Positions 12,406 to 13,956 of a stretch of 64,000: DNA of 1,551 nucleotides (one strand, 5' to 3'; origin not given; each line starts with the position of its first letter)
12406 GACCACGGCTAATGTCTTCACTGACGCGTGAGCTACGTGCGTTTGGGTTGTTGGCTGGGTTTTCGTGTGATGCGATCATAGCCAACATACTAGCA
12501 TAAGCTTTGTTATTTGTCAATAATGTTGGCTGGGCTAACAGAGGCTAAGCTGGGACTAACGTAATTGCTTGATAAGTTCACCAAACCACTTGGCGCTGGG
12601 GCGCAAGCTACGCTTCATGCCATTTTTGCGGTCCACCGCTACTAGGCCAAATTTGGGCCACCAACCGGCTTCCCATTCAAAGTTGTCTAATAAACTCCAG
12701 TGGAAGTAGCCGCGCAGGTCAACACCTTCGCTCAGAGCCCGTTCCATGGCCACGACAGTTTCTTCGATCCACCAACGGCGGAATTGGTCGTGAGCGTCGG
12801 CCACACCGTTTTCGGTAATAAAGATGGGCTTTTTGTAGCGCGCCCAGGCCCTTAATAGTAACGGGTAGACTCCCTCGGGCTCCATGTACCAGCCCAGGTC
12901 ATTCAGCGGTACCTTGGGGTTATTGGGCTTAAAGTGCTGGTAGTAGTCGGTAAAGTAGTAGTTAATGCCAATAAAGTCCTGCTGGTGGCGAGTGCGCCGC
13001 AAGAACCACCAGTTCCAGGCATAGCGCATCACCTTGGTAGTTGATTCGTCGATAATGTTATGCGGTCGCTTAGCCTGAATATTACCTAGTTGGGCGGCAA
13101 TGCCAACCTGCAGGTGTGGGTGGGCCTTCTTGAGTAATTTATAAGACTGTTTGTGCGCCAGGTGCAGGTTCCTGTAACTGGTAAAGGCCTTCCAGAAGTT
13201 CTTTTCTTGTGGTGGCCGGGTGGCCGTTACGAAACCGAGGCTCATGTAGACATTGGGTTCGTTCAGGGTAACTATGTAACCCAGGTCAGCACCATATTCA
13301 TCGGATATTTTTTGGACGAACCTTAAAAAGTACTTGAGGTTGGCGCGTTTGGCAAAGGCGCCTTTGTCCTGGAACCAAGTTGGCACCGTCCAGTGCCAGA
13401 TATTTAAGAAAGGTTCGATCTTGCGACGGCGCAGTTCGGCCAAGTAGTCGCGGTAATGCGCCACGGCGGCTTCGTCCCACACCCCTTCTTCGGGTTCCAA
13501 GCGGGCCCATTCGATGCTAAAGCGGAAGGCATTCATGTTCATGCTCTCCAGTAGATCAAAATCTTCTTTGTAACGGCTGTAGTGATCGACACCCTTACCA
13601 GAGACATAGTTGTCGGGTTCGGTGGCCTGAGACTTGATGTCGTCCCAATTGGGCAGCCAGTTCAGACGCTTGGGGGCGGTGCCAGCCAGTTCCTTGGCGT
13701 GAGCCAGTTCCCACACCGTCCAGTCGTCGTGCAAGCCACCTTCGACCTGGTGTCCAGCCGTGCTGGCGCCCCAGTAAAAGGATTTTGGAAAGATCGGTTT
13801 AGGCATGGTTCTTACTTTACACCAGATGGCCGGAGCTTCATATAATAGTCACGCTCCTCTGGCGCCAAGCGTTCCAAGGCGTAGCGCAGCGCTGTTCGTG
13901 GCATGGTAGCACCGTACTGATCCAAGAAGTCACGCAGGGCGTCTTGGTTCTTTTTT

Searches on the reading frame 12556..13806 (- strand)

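Call 47: search_protein_families(library=pfam, proteins=[window:12556-13806:-], max_evalue=0.00001)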
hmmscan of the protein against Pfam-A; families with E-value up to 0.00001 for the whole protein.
window:12556-13806:- (416 aa): 1 family
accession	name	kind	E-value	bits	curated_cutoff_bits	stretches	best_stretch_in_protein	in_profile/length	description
PF00232.24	Glyco_hydro_1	-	6.2e-76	256.1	22.6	2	5-268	4-250/453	Glycosyl hydrolase family 1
